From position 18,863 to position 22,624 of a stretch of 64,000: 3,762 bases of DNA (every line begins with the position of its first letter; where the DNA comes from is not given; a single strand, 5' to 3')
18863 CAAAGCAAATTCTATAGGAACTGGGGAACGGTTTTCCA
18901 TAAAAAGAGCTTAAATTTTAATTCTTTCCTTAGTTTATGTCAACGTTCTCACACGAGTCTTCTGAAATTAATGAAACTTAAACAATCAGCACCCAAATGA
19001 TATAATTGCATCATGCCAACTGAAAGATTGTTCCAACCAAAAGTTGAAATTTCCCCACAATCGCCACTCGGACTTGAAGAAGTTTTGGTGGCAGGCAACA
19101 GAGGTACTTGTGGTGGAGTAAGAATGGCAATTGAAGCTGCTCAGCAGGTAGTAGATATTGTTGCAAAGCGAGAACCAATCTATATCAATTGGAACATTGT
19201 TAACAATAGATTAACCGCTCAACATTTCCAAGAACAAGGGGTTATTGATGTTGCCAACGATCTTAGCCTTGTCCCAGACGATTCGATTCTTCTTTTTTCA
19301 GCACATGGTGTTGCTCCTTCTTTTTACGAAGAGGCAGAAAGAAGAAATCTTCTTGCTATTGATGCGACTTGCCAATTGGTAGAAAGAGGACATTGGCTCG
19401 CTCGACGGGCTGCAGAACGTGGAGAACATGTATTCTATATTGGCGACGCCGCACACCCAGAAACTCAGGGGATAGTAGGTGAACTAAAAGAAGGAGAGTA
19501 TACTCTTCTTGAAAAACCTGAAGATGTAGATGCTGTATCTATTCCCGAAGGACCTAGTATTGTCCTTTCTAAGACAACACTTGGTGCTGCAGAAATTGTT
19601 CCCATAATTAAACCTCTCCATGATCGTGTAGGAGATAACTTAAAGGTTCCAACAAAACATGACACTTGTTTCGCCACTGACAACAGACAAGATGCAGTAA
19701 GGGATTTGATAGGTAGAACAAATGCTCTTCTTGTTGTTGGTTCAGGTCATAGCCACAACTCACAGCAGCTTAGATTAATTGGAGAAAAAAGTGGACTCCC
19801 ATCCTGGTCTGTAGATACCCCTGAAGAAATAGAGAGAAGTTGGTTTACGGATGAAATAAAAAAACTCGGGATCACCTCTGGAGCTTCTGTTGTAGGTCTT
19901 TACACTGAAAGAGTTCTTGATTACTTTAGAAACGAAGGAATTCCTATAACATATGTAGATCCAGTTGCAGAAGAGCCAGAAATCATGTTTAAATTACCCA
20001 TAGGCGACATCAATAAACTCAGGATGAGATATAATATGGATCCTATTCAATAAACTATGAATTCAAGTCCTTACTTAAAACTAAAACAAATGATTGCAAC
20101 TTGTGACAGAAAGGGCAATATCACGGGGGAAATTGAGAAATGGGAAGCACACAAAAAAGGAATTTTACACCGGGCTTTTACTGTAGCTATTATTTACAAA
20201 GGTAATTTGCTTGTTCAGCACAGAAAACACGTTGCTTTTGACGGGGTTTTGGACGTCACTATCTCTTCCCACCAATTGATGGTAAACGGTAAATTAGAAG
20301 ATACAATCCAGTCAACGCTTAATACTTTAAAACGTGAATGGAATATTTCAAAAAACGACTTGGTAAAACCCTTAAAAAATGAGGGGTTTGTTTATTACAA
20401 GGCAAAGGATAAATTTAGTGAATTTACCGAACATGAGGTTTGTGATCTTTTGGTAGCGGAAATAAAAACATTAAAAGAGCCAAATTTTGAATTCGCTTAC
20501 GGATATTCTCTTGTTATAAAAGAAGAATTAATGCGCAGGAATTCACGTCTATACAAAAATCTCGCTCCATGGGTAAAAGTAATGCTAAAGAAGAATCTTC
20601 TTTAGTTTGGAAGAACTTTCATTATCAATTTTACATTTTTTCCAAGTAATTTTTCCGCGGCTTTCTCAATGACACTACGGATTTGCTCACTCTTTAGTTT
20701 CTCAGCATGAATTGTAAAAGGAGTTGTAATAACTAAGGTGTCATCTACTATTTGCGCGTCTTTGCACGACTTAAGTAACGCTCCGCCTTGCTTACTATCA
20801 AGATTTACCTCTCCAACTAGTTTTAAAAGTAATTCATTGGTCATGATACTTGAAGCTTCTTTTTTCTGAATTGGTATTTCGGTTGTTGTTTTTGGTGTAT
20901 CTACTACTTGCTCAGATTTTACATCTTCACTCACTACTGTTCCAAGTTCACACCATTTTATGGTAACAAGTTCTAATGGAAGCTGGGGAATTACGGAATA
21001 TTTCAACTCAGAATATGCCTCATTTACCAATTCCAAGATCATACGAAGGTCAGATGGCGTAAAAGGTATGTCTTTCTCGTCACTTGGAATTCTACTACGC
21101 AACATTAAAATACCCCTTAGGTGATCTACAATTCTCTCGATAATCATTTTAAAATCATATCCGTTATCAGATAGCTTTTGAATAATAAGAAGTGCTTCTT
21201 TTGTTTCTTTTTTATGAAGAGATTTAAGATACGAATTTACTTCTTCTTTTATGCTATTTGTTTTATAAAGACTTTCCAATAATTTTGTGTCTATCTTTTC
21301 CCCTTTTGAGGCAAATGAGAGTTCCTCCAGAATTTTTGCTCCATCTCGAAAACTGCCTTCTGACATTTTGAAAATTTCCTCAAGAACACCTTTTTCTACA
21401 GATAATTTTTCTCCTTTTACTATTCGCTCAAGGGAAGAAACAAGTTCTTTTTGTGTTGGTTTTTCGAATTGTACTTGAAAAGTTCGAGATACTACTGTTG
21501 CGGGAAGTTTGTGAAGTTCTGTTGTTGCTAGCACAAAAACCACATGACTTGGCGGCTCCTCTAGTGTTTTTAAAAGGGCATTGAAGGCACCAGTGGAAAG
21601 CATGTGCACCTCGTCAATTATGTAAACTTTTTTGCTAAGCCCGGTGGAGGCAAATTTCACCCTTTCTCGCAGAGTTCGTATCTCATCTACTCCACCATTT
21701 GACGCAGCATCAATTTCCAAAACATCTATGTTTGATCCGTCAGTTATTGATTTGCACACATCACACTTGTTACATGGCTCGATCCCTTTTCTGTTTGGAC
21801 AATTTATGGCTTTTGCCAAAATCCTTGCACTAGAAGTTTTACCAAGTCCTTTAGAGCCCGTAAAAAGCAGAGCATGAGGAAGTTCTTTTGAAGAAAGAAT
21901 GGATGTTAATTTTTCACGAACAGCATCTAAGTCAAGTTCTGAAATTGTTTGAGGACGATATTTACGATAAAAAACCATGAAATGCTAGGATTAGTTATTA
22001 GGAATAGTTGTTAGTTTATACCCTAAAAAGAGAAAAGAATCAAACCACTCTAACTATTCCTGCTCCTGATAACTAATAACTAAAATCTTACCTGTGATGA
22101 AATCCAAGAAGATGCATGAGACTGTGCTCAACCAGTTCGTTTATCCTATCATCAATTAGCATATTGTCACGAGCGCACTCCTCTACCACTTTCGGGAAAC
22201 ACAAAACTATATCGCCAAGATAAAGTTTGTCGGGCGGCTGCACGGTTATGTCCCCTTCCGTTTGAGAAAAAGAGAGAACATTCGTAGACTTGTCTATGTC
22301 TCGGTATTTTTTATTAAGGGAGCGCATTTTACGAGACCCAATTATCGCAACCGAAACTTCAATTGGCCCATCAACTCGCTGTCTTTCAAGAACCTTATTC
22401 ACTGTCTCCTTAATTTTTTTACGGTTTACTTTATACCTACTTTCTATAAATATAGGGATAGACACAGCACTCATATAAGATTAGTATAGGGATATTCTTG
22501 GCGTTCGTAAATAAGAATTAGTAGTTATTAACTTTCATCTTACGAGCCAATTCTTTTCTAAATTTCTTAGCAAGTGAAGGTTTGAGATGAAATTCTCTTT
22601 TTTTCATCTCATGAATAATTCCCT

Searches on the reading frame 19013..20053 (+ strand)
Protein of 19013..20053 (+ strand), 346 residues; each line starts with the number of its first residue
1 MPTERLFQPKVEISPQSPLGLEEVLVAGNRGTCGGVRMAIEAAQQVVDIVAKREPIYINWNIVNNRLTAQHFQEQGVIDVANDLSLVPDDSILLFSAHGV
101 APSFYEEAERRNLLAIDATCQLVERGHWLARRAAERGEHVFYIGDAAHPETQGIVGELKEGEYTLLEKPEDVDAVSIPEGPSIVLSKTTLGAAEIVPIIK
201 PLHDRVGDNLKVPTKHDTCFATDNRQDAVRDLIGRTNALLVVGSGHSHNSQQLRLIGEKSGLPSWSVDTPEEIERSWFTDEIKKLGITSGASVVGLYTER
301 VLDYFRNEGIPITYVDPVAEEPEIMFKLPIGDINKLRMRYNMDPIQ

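Call 9: search_protein_families(library=ncbifam, proteins=[window:19013-20053:+])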
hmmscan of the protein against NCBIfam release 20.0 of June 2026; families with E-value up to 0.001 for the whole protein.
window:19013-20053:+ (346 aa): 8 families
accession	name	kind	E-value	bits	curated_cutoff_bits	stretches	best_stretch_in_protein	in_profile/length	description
NF002188.0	PRK01045.1-2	equivalog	3.9e-67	226.5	420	1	23-330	2-305/315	4-hydroxy-3-methylbut-2-enyl diphosphate reductase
NF002190.0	PRK01045.1-4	subfamily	5.9e-66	222.5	389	1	23-320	8-305/321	4-hydroxy-3-methylbut-2-enyl diphosphate reductase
NF002189.0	PRK01045.1-3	equivalog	3.1e-64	217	444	1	22-330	14-317/326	4-hydroxy-3-methylbut-2-enyl diphosphate reductase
TIGR00216.1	ispH_lytB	equivalog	1.8e-61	207.8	187.85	1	24-304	2-278/282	4-hydroxy-3-methylbut-2-enyl diphosphate reductase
NF002187.0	PRK01045.1-1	equivalog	1.9e-51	174.8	276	1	24-305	3-275/282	4-hydroxy-3-methylbut-2-enyl diphosphate reductase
NF000907.0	PRK00087.1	equivalog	5.9e-45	153.6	624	1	23-295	2-265/671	bifunctional 4-hydroxy-3-methylbut-2-enyl diphosphate reductase/30S ribosomal protein S1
NF009024.0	PRK12360.1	equivalog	7.1e-38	130.5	387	1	23-305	2-278/281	4-hydroxy-3-methylbut-2-enyl diphosphate reductase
NF009911.0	PRK13371.1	equivalog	8.3e-17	61.3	440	2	216-276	285-346/405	4-hydroxy-3-methylbut-2-enyl diphosphate reductase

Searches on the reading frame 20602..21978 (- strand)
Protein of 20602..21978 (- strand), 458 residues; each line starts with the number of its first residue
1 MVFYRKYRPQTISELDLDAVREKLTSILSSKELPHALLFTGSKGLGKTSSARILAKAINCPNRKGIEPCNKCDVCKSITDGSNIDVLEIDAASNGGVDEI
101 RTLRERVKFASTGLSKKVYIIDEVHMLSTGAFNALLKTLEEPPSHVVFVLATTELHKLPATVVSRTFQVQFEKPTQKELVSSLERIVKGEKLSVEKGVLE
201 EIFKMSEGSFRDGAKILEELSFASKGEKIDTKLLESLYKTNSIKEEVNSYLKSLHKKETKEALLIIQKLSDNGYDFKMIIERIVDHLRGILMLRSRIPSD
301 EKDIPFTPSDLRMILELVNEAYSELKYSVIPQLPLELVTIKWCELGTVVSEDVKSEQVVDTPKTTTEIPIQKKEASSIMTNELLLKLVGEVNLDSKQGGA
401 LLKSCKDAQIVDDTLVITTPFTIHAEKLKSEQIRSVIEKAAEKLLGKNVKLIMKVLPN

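Call 34: search_protein_families(library=ncbifam, proteins=[window:20602-21978:-], max_evalue=0.00001)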
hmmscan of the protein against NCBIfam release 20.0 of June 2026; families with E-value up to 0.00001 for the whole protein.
window:20602-21978:- (458 aa): 71 families (the best 25 are shown)
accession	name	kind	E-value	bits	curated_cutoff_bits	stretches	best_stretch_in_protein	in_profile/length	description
NF004046.1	PRK05563.1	equivalog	2.6e-110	369.9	400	1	3-368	5-382/567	DNA polymerase III subunit gamma/tau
NF011512.0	PRK14950.1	equivalog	3.8e-103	346.6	593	1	2-372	5-388/585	DNA polymerase III subunits gamma and tau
TIGR02397.1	dnaX_nterm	equivalog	5.7e-103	344.9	250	1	2-341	3-353/355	DNA polymerase III subunit gamma/tau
NF011526.0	PRK14965.1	equivalog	6.9e-96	322.3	670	1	2-349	5-365/578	DNA polymerase III subunits gamma and tau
NF004549.0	PRK05896.1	equivalog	5e-88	296.4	578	1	2-288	5-290/642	DNA polymerase III subunits gamma and tau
NF011514.0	PRK14953.1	equivalog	9.6e-86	288.6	536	1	2-439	5-441/488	DNA polymerase III subunits gamma and tau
NF011523.0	PRK14962.1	equivalog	1.9e-85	287.4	576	1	2-341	3-334/474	DNA polymerase III subunits gamma and tau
NF011510.0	PRK14948.1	equivalog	1.7e-83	281.5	593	1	3-295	8-300/640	DNA polymerase III subunit gamma/tau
NF005942.0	PRK07994.1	equivalog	6.2e-81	273.3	613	1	2-294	5-296/655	DNA polymerase III subunit gamma/tau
NF005173.0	PRK06647.1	equivalog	2.1e-80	271.2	623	1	6-394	9-408/568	DNA polymerase III subunits gamma and tau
NF004962.0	PRK06305.1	equivalog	1.9e-77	261.5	559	1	2-374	6-376/465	DNA polymerase III subunits gamma and tau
NF006585.0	PRK09111.1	equivalog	2.1e-77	261.2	604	1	2-308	29-338/616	DNA polymerase III subunit gamma/tau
NF011524.0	PRK14963.1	equivalog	2.1e-74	251.8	601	1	3-292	4-290/647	DNA polymerase III subunits gamma and tau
NF005846.3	PRK07764.1-6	equivalog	2.9e-73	248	625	1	3-298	2-299/628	DNA polymerase III subunit gamma and tau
NF011517.0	PRK14956.1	equivalog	3.5e-73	247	654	1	2-314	7-318/486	DNA polymerase III subunits gamma and tau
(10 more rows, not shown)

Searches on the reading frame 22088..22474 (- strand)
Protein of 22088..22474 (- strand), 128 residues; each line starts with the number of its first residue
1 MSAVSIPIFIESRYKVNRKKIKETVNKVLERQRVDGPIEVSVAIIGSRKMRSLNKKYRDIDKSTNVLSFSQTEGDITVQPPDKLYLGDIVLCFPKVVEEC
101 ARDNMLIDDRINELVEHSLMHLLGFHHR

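Call 34: search_protein_families(library=ncbifam, proteins=[window:22088-22474:-], max_evalue=0.00001)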
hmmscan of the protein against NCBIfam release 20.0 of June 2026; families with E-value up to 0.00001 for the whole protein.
window:22088-22474:- (128 aa): 2 families
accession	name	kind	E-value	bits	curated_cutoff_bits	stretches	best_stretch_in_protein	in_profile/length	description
TIGR00043.2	TIGR00043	equivalog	1.4e-27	96.2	45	1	11-127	4-122/146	rRNA maturation RNase YbeY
NF010570.0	PRK13963.1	equivalog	6.8e-14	51.8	274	1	37-127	149-233/261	rRNA maturation RNase YbeY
